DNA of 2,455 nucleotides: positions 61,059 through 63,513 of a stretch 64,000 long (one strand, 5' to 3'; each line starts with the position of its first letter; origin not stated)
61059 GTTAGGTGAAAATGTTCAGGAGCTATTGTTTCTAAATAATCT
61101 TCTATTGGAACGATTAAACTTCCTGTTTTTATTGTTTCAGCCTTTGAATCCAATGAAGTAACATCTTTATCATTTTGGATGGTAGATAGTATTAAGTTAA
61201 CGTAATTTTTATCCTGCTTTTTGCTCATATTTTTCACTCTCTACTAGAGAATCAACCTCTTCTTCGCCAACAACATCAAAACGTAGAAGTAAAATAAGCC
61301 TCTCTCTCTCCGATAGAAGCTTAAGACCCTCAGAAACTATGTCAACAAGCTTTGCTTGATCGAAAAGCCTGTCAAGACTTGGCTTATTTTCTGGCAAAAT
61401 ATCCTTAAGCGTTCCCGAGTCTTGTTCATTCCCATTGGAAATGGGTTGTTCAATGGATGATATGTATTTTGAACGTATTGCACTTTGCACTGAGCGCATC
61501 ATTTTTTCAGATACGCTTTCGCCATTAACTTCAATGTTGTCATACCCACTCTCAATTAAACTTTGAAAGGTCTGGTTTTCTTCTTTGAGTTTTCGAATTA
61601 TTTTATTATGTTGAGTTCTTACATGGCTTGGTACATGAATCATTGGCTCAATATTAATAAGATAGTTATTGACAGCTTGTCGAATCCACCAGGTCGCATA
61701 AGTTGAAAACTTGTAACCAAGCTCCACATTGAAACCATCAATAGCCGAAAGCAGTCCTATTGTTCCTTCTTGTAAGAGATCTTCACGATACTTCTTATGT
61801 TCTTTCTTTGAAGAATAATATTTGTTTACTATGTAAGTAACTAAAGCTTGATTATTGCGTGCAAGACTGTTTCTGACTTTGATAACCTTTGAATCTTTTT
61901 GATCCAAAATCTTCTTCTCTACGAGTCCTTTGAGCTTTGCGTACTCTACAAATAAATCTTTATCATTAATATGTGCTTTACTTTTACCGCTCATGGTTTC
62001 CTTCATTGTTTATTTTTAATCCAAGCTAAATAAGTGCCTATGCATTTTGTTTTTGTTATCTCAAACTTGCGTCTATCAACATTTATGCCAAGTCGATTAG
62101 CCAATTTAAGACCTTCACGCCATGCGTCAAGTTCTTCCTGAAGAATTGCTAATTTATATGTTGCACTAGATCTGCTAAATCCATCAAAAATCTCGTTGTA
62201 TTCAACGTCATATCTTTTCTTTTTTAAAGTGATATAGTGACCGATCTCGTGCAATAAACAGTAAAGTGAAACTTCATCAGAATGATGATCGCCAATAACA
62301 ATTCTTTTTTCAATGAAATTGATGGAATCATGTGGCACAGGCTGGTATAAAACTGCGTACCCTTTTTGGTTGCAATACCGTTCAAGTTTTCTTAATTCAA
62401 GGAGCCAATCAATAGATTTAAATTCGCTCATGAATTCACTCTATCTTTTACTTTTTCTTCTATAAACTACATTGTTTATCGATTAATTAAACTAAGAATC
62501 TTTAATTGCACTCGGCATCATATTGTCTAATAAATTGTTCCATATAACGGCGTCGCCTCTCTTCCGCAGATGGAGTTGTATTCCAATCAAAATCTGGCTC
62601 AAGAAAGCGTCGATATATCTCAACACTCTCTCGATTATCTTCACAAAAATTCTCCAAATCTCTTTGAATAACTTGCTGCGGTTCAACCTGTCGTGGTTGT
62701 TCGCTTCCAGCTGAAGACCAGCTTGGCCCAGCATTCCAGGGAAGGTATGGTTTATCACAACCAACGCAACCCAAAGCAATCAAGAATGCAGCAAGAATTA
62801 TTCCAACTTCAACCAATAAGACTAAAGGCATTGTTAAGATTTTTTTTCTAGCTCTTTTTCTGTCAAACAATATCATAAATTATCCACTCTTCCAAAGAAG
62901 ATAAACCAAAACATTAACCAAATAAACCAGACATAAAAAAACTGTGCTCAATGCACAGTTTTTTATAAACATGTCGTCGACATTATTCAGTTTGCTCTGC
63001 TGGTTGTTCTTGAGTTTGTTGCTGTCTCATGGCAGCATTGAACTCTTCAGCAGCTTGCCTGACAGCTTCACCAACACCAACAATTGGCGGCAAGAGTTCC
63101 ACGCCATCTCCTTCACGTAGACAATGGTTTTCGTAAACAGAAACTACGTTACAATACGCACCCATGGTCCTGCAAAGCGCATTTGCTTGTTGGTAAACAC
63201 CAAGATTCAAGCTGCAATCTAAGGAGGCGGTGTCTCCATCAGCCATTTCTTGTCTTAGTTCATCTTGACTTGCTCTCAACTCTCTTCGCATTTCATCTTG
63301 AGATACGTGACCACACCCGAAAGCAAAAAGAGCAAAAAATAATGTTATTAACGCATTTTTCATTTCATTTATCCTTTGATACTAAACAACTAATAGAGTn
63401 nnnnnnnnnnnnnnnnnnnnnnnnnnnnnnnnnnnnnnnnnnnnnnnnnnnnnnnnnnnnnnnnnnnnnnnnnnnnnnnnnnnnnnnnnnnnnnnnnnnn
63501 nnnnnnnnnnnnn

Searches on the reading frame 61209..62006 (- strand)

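Call 69: search_protein_families(library=phrogs, proteins=[window:61209-62006:-], max_evalue=0.001)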
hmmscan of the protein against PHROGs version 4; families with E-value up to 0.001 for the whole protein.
window:61209-62006:- (265 aa): 1 family
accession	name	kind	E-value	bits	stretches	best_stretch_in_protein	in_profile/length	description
phrog_351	-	transcription regulation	1.4e-38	134.1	1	45-244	505-693/928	RNA polymerase sigma factor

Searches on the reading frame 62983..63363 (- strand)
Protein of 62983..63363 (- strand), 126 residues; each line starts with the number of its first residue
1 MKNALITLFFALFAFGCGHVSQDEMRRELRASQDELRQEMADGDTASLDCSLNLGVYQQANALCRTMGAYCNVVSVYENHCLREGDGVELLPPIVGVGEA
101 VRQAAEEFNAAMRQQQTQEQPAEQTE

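Call 45: find_encoding_contigs(protein=window:62983-63363:-, flank=10000, max_places=2)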
Protein window:62983-63363:- (126 aa): 23 contigs read that carry it; 2 places shown.
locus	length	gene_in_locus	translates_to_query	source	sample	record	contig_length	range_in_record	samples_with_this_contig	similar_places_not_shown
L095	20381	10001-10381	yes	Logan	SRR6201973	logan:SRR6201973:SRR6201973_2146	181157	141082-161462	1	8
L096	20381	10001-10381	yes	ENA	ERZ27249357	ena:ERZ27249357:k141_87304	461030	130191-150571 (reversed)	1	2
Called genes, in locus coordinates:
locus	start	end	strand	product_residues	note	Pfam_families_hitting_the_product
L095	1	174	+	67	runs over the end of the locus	-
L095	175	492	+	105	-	-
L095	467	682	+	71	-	-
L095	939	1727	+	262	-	PF00557:Peptidase_M24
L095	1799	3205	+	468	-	-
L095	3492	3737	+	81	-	-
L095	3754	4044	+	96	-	-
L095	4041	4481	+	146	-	PF08719:NADAR, PF08010:Phage_30_3 (weak)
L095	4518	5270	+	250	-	PF01541:GIY-YIG (weak), PF07460:NUMOD3 (faint)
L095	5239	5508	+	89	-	-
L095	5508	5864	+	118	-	-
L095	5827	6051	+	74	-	-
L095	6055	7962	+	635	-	PF07505:DUF5131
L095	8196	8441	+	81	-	-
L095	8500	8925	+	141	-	-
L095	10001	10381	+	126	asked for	-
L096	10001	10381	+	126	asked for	-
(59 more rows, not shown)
